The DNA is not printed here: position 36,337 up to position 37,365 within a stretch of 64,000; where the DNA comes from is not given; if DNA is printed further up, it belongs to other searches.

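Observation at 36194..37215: Hoc-like capsid-binding sequence motifs outside hoc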

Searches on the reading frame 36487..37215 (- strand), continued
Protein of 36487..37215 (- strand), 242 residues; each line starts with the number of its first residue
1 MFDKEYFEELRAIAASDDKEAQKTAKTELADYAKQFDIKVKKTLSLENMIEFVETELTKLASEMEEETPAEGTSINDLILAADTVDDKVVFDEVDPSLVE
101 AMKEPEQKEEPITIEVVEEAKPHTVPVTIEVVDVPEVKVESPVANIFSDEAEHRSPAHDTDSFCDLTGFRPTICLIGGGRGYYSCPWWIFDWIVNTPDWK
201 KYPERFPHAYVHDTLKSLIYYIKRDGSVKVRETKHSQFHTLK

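Call 16: get_annotated_region(hit=H64, flank=3500)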
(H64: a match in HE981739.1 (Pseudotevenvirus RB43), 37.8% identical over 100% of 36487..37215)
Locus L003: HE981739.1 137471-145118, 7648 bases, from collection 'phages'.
description: Enterobacteria phage RB43, isolate RB43-GVA orf057::gfp complete genome.
organism: Pseudotevenvirus RB43 (NCBI taxid 115991)
taxonomy: Viruses; Duplodnaviria; Heunggongvirae; Uroviricota; Caudoviricetes; Straboviridae; Pseudotevenvirus
host: -; source: -; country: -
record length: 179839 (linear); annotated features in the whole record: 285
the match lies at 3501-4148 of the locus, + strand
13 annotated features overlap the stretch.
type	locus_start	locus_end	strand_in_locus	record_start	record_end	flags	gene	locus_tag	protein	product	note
CDS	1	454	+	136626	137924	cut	-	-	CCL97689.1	protein of unknown function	-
CDS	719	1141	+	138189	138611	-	-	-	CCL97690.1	protein of unknown function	-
CDS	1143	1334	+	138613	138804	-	-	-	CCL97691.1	protein of unknown function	-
CDS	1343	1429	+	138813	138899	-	-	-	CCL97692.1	protein of unknown function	-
CDS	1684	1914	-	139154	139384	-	-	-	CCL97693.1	protein of unknown function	-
CDS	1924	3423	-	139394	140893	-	-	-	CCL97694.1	protein of unknown function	-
CDS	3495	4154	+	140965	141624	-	-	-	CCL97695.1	protein of unknown function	-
CDS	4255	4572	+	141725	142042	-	-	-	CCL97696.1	protein of unknown function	-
CDS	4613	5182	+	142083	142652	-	-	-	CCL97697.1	protein of unknown function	-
CDS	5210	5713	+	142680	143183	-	-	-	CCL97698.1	protein of unknown function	-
CDS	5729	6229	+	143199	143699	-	-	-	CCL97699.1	protein of unknown function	-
CDS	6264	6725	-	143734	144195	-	-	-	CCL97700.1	protein of unknown function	-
CDS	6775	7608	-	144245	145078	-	-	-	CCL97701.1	protein of unknown function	-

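Call 17: get_annotated_region(hit=H63, flank=3500)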
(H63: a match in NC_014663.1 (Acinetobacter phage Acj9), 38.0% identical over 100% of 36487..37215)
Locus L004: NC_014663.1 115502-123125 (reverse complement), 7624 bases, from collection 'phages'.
description: Acinetobacter phage Acj9, complete genome.
organism: Acinetobacter phage Acj9 (NCBI taxid 760939)
taxonomy: Viruses; Duplodnaviria; Heunggongvirae; Uroviricota; Caudoviricetes; Straboviridae; Twarogvirinae; Acajnonavirus; Acajnonavirus acj9
host: Acinetobacter johnsonii; source: -; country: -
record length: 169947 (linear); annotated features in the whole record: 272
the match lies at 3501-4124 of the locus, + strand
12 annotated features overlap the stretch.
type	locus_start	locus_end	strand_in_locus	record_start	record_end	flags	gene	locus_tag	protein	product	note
CDS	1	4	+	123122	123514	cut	25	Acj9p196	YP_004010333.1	baseplate wedge subunit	-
CDS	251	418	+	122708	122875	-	uvsY.-2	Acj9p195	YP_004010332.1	hypothetical protein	-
CDS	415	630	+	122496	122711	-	-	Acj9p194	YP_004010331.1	hypothetical protein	-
CDS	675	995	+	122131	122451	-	-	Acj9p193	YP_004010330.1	hypothetical protein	-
CDS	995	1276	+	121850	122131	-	-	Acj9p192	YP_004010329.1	hypothetical protein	-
CDS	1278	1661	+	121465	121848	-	-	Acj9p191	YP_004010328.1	hypothetical protein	-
CDS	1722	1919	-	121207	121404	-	-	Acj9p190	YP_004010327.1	homing endonuclease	HNH family protein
CDS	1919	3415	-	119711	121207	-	uvsW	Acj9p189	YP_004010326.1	DNA helicase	ATPase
CDS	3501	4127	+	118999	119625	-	inh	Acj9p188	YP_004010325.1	minor head protein inhibitor of protease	-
CDS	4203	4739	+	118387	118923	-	hoc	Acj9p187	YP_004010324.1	Hoc-like head decoration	-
CDS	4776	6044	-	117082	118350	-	24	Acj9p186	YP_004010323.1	gp24 head vertex protein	-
CDS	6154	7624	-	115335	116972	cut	23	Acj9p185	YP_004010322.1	major head protein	-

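Call 18: get_annotated_region(hit=H71, flank=3500)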
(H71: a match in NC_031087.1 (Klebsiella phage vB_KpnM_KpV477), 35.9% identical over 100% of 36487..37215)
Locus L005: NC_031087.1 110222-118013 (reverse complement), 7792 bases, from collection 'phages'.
description: Klebsiella phage vB_KpnM_KpV477, complete genome.
organism: Klebsiella phage vB_KpnM_KpV477 (NCBI taxid 1852625)
taxonomy: Viruses; Duplodnaviria; Heunggongvirae; Uroviricota; Caudoviricetes; Straboviridae; Tevenvirinae; Jiaodavirus; Jiaodavirus kpv477
host: Klebsiella pneumoniae KPB463; source: clinical sample; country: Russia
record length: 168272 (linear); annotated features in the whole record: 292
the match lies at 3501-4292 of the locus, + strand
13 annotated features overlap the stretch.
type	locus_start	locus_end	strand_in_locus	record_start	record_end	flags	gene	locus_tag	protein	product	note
CDS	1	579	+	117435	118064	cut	-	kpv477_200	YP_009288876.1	baseplate hub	-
CDS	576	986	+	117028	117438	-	-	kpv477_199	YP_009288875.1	baseplate wedge subunit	-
CDS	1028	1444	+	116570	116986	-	-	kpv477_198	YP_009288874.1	UvsY-like recombination mediator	-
CDS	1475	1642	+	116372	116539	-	-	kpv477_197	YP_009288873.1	hypothetical protein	-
CDS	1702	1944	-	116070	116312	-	-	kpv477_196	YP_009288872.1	DNA helicase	-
CDS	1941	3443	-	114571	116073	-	-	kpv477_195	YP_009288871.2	DNA helicase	-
CDS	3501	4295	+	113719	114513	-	-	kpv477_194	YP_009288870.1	minor head protein inhibitor of protease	-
CDS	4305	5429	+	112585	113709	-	-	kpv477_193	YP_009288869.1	Hoc-like head decoration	-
CDS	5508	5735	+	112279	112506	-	-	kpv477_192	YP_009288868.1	DUF2774 domain-containing protein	-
CDS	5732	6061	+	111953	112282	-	-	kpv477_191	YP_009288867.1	hypothetical protein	-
CDS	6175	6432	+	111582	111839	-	-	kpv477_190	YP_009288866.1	hypothetical protein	-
CDS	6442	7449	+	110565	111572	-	-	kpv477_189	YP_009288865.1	RNA ligase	-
CDS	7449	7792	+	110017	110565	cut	-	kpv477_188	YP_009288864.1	DprA-like DNA recombination-mediator protein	-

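Call 19: get_annotated_region(hit=H84, flank=3500)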
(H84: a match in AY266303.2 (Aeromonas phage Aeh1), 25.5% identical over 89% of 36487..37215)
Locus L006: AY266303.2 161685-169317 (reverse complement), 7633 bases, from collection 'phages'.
description: Aeromonas phage Aeh1, complete genome.
organism: Aeromonas phage Aeh1 (NCBI taxid 2880362)
taxonomy: Viruses; Duplodnaviria; Heunggongvirae; Uroviricota; Caudoviricetes; Straboviridae; Cinqassovirus; Cinqassovirus aeh1
host: Aeromonas hydrophila; source: -; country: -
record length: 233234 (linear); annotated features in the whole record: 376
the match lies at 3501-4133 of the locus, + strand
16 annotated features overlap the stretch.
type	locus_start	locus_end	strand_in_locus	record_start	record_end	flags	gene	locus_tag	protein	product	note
CDS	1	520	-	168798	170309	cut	uvsW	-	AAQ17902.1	UvsW RNA-DNA and DNA-DNA helicase/ATPase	UV repair and recombination protein; putative; similar to T4 accession AAD42668; T4 gene synonym: dar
CDS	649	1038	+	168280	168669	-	-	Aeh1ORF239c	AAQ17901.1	hypothetical protein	predicted by GenMarkS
CDS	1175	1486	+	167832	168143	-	-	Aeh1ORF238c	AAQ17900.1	hypothetical protein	predicted by GenMarkS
CDS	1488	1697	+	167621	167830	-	rnlB-A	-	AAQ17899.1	RnlB-A RNA ligase 2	RnlB RNA ligase 2; second RNA ligase of T4; related to RNA editing enzymes; putative; similar to T4 accession AAD42430; ...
CDS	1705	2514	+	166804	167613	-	rnlB-B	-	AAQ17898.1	RnlB-B RNA ligase 2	RnlB RNA ligase 2; second RNA ligase of T4; related to RNA editing enzymes; putative; similar to T4 accession AAD42430; ...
CDS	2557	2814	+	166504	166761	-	-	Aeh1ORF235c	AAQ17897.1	hypothetical protein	predicted by GenMarkS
CDS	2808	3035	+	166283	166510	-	-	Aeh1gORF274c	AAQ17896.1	hypothetical protein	predicted by Glimmer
CDS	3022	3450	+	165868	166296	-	-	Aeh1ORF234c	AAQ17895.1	hypothetical protein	predicted by GenMarkS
CDS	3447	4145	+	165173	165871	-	inh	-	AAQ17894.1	Inh inhibitor of prohead protease gp21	putative; similar to T4 accession AAD42584; T4 gene synonyms: lip, hoc.1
CDS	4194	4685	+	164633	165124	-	-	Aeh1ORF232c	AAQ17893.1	hypothetical protein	predicted by GenMarkS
CDS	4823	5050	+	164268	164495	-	-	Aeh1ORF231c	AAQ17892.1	hypothetical protein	predicted by GenMarkS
CDS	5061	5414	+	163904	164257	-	-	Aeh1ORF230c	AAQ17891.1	hypothetical protein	predicted by GenMarkS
CDS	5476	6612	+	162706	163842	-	-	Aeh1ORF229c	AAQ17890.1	hypothetical protein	predicted by GenMarkS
CDS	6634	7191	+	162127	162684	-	-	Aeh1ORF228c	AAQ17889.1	hypothetical protein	predicted by GenMarkS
CDS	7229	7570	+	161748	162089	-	-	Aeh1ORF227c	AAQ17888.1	hypothetical protein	similar to ryanodine receptor-calcium release channel; predicted by GenMarkS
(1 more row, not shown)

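Call 20: get_annotated_region(hit=H85, flank=3500)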
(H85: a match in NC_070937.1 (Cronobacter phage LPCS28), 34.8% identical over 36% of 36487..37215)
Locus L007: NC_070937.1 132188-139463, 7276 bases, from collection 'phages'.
description: Cronobacter phage LPCS28, complete genome.
organism: Cronobacter phage LPCS28 (NCBI taxid 2924885)
taxonomy: Viruses; Duplodnaviria; Heunggongvirae; Uroviricota; Caudoviricetes; Straboviridae; Nanhuvirus; Nanhuvirus LPCS28
host: Cronobacter sakazakii; source: -; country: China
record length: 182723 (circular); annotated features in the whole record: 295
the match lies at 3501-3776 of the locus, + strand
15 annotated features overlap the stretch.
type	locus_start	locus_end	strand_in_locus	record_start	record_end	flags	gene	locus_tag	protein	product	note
CDS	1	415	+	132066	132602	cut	-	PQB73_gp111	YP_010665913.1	hypothetical protein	-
CDS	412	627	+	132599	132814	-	-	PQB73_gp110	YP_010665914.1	hypothetical protein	-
CDS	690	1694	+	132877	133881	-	-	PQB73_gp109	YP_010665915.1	hypothetical protein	-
CDS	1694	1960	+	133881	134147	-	-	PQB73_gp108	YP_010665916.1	hypothetical protein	-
CDS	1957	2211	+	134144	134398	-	-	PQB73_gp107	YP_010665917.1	hypothetical protein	-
CDS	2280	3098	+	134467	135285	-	-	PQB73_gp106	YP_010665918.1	Hoc-like head decoration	-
CDS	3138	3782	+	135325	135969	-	-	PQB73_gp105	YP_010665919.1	minor head protein inhibitor of protease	-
CDS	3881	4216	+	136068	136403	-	-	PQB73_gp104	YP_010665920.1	hypothetical protein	-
CDS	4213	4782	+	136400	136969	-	-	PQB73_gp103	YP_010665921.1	hypothetical protein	-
CDS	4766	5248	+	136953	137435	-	rnhA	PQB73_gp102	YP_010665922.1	ribonuclease H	-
CDS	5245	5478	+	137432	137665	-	-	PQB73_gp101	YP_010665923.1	hypothetical protein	-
CDS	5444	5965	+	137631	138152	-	-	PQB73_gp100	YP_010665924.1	hypothetical protein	-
CDS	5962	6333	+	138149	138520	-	-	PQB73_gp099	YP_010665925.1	hypothetical protein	-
CDS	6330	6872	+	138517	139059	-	-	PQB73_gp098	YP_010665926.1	hydrolase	-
CDS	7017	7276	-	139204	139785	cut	-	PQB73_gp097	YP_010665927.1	hypothetical protein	-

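Call 21: get_annotated_region(hit=H49, flank=2500)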
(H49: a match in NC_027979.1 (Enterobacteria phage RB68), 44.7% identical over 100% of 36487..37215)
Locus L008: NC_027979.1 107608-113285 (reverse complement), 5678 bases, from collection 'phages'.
description: Enterobacteria phage RB68, complete genome.
organism: Enterobacteria phage RB68 (NCBI taxid 36339)
taxonomy: Viruses; Duplodnaviria; Heunggongvirae; Uroviricota; Caudoviricetes; Straboviridae; Tevenvirinae; Tequatrovirus
host: Escherichia coli B; source: -; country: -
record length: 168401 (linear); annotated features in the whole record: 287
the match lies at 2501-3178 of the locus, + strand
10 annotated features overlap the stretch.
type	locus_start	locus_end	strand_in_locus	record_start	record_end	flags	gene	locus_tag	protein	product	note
CDS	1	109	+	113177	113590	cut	uvsY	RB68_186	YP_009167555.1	UvsY-like recombination mediator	fdsB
CDS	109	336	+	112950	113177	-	-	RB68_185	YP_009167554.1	hypothetical protein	W.2; uvsY.-1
CDS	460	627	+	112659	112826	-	-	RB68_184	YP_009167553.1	hypothetical protein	W.1; uvsY.-2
CDS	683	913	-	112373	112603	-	-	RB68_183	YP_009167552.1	DNA helicase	uvsW.1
CDS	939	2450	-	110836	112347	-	uvsW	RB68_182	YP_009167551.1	DNA helicase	-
CDS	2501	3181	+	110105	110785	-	inh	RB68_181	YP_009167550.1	minor head protein inhibitor of protease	hoc.1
CDS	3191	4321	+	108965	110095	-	hoc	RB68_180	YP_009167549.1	Hoc-like head decoration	eph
CDS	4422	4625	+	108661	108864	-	-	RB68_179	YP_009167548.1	DUF2774 domain-containing protein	24.3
CDS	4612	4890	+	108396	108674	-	-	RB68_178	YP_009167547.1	hypothetical protein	24.2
CDS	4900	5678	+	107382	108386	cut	rnlB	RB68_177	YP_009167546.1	RNA ligase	24.1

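Call 22: get_annotated_region(hit=H51, flank=2500)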
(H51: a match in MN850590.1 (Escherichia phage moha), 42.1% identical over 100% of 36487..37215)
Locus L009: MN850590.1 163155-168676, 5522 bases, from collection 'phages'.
description: Escherichia phage moha, complete genome.
organism: Escherichia phage moha (NCBI taxid 2696423)
taxonomy: Viruses; Duplodnaviria; Heunggongvirae; Uroviricota; Caudoviricetes; Straboviridae; Tevenvirinae; Mosigvirus; Mosigvirus mar005p1
host: Escherichia coli K-12 MG1655; source: wastewater; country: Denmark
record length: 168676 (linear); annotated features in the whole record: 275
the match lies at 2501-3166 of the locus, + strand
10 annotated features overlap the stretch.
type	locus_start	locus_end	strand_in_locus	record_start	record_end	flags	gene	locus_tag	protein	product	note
CDS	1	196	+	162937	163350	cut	-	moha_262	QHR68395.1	recombination, repair and ssDNA binding protein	PVOGs: VOG1237; recombination, repair and ssDNA binding protein [Enterobacteria phage RB68]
CDS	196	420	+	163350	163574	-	-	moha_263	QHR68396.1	hypothetical protein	PVOGs: VOG4859; Hypothetical protein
CDS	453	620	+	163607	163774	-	-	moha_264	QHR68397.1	hypothetical protein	PVOGs: VOG1821; Hypothetical protein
CDS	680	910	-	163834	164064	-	-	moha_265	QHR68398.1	DNA helicase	DNA helicase, phage-associated [Yersinia phage phiD1]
CDS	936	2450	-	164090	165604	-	-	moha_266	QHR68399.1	DNA helicase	PVOGs: VOG4548; DNA helicase [Shigella phage SHBML-50-1]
CDS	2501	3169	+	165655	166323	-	-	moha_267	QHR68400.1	inhibitor of prohead protease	inhibitor of prohead protease [Shigella phage Sf24]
CDS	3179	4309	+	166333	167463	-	-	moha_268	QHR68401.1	outer capsid protein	outer capsid protein Hoc [Escherichia phage AR1]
repeat_region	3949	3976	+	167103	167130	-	-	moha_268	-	-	-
CDS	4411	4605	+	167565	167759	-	-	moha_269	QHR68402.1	hypothetical protein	Hypothetical protein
CDS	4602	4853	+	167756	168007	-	-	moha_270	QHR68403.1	hypothetical protein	PVOGs: VOG0468; Hypothetical protein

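Call 23: get_annotated_region(hit=H62, flank=2500)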
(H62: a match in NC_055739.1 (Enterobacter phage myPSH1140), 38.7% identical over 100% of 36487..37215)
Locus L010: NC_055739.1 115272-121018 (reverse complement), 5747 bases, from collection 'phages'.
description: Enterobacter phage myPSH1140, complete genome.
organism: Enterobacter phage myPSH1140 (NCBI taxid 2108137)
taxonomy: Viruses; Duplodnaviria; Heunggongvirae; Uroviricota; Caudoviricetes; Straboviridae; Tevenvirinae; Karamvirus; Karamvirus mypsh1140
host: Enterobacter cloacae; source: sewage water; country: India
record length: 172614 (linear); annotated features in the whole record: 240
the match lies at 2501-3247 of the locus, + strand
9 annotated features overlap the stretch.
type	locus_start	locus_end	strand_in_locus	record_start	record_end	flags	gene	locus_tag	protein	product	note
CDS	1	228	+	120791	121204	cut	-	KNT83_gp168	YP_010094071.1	recombination, repair and ssDNA binding protein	-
CDS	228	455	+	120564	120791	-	-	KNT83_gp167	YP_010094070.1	hypothetical protein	-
CDS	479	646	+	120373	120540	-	-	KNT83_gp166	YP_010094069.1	hypothetical protein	-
CDS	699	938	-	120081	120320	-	-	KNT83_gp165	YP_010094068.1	DNA helicase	-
CDS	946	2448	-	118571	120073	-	-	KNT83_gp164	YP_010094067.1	DNA helicase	-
CDS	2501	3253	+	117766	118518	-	-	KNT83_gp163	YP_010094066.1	minor head protein inhibitor of protease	-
CDS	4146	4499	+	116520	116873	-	-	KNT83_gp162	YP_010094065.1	hypothetical protein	-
CDS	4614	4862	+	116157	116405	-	-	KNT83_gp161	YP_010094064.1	hypothetical protein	-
CDS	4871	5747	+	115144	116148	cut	-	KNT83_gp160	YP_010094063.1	RNA ligase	-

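Call 24: get_annotated_region(hit=H77, flank=2500)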
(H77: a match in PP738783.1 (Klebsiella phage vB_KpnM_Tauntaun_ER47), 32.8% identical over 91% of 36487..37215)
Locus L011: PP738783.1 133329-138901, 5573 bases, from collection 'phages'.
description: Klebsiella phage vB_KpnM_Tauntaun_ER47, complete genome.
organism: Klebsiella phage vB_KpnM_Tauntaun_ER47 (NCBI taxid 3374996)
taxonomy: Viruses
host: Klebsiella pneumoniae JHCK1 (BEI NR-48976); source: Chicago area sewage; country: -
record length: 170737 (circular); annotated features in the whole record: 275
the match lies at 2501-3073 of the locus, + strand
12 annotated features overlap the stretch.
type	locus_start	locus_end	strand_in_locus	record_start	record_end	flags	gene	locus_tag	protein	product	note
CDS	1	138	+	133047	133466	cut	-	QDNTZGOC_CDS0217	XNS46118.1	UvsY-like recombination mediator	-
CDS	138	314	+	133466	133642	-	-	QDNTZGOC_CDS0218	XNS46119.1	hypothetical protein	-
CDS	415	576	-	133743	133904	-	-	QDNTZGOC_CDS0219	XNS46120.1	hypothetical protein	-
CDS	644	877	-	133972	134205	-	-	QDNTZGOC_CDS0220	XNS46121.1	DNA helicase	-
CDS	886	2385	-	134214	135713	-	-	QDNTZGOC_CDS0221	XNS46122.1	DNA helicase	-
CDS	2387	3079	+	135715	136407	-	-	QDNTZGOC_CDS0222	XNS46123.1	minor head protein inhibitor of protease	-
CDS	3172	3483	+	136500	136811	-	-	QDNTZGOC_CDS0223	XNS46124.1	hypothetical protein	-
CDS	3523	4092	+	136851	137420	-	-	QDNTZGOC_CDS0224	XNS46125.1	hypothetical protein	-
CDS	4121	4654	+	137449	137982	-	-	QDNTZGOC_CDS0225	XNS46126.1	head decoration protein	-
CDS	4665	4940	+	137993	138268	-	-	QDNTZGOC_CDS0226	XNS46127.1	Hoc-like head decoration protein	-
CDS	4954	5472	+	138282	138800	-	-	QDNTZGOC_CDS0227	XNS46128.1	5'-3' deoxyribonucleotidase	-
CDS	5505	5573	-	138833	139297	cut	-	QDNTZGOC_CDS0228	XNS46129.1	5'-3' deoxyribonucleotidase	-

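Call 25: get_annotated_region(hit=H82, flank=2500)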
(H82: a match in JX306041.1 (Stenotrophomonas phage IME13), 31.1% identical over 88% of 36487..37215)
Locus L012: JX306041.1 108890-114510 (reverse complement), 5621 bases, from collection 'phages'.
description: Stenotrophomonas phage IME13, complete genome.
organism: Stenotrophomonas phage IME13 (NCBI taxid 1211280)
taxonomy: Viruses; Duplodnaviria; Heunggongvirae; Uroviricota; Caudoviricetes; Straboviridae; Tulanevirus; Tuaanevirus ime13
host: Stenotrophomonas maltophilia; source: sewage; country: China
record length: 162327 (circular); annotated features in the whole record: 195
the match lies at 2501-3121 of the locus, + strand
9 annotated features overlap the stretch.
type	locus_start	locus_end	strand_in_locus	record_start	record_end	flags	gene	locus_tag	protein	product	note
CDS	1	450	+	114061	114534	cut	-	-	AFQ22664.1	hypothetical protein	-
CDS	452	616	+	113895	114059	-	-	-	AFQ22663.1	hypothetical protein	uvsY.-2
CDS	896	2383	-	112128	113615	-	uvsW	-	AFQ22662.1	DNA helicase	-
CDS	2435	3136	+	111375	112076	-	inh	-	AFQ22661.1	Inh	-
CDS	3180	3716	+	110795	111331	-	-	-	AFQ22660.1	capsid and scaffold protein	-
CDS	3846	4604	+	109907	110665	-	-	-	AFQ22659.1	hypothetical protein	-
CDS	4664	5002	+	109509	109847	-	-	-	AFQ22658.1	hypothetical protein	-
CDS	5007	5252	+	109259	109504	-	-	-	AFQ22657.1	hypothetical protein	gp30.6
CDS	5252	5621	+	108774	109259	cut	-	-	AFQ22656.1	guanosine-3', 5'-bis(diphosphate)3'-pyrophosphohydrolase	-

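Call 26: get_annotated_region(hit=H56, flank=2500)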
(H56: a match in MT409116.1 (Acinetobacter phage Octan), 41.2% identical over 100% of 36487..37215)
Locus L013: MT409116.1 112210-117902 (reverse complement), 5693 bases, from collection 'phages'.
description: Acinetobacter phage Octan, complete genome.
organism: Acinetobacter phage Octan (NCBI taxid 2736236)
taxonomy: Viruses; Duplodnaviria; Heunggongvirae; Uroviricota; Caudoviricetes; Straboviridae; Twarogvirinae; Lazarusvirus; Lazarusvirus kimel
host: Acinetobacter baumannii strain RES-241; source: sewage water; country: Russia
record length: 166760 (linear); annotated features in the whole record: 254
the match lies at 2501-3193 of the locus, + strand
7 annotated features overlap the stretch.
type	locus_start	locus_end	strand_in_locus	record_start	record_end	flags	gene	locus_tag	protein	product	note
CDS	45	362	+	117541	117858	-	-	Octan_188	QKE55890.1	hypothetical protein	orf188; hypothetical protein CDS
CDS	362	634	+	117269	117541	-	-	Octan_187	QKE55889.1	hypothetical protein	orf187; hypothetical protein CDS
CDS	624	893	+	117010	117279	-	-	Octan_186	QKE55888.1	hypothetical protein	orf186; hypothetical protein CDS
CDS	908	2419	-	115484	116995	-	-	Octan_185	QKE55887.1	DNA helicase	UvsW; orf185; DNA helicase CDS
CDS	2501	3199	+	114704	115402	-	-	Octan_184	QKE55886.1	inhibitor of prohead protease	orf184; inhibitor of prohead protease CDS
CDS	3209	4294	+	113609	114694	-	-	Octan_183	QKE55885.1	head outer capsid protein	Hoc; Hoc, head outer capsid protein; orf183; head outer capsid protein CDS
CDS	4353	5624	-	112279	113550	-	-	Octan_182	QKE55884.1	capsid vertex protein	gp24 capsid vertex protein; orf182; capsid vertex protein CDS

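Call 44: find_encoding_contigs(protein=P0005, flank=5000, max_places=4)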
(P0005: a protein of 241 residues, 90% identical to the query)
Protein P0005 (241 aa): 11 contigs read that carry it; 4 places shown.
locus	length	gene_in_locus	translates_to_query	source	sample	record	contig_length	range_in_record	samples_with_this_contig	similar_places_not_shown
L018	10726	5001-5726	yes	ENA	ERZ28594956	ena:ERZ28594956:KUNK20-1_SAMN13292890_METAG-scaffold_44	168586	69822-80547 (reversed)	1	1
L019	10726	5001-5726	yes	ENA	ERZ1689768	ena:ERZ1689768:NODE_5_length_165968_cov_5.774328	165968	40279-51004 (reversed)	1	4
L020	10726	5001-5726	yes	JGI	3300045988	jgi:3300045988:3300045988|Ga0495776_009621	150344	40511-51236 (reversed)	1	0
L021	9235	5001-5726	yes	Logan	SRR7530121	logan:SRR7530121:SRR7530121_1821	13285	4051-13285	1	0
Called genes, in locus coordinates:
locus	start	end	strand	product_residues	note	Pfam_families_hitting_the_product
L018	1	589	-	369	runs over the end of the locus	PF09097:Phage-tail_1, PF09096:Phage-tail_2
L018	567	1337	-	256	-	PF12322:T4_baseplate, PF28602:Gp51_C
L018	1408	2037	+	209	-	PF12322:T4_baseplate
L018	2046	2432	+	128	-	PF04965:GPW_gp25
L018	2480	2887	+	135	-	PF11056:UvsY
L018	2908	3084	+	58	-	PF10886:DUF2685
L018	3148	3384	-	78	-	PF11637:UvsW-1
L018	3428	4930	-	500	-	PF21241:UvsW_N, PF04851:ResIII, PF00270:DEAD, PF18766:SWI2_SNF2 (weak), PF00271:Helicase_C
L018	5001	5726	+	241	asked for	PF26097:Phage_Inh_N, PF26098:Phage_Inh_C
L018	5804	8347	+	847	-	PF07679:I-set (faint), PF07686:V-set (faint), PF08204:V-set_CD47 (faint), PF16681:Ig_5 (faint), PF00047:ig (faint), PF16680:Ig_4 (faint), PF13895:Ig_2, PF13927:Ig_3, +1 more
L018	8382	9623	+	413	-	PF00801:PKD (faint), PF07679:I-set (faint), PF13927:Ig_3 (faint), PF07686:V-set (faint), PF13895:Ig_2 (faint)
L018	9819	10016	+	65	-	-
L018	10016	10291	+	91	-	PF11242:DUF2774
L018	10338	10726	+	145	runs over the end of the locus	-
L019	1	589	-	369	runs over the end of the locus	PF09097:Phage-tail_1, PF09096:Phage-tail_2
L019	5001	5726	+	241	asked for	PF26097:Phage_Inh_N, PF26098:Phage_Inh_C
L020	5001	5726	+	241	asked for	PF26097:Phage_Inh_N, PF26098:Phage_Inh_C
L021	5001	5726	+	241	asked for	PF26097:Phage_Inh_N, PF26098:Phage_Inh_C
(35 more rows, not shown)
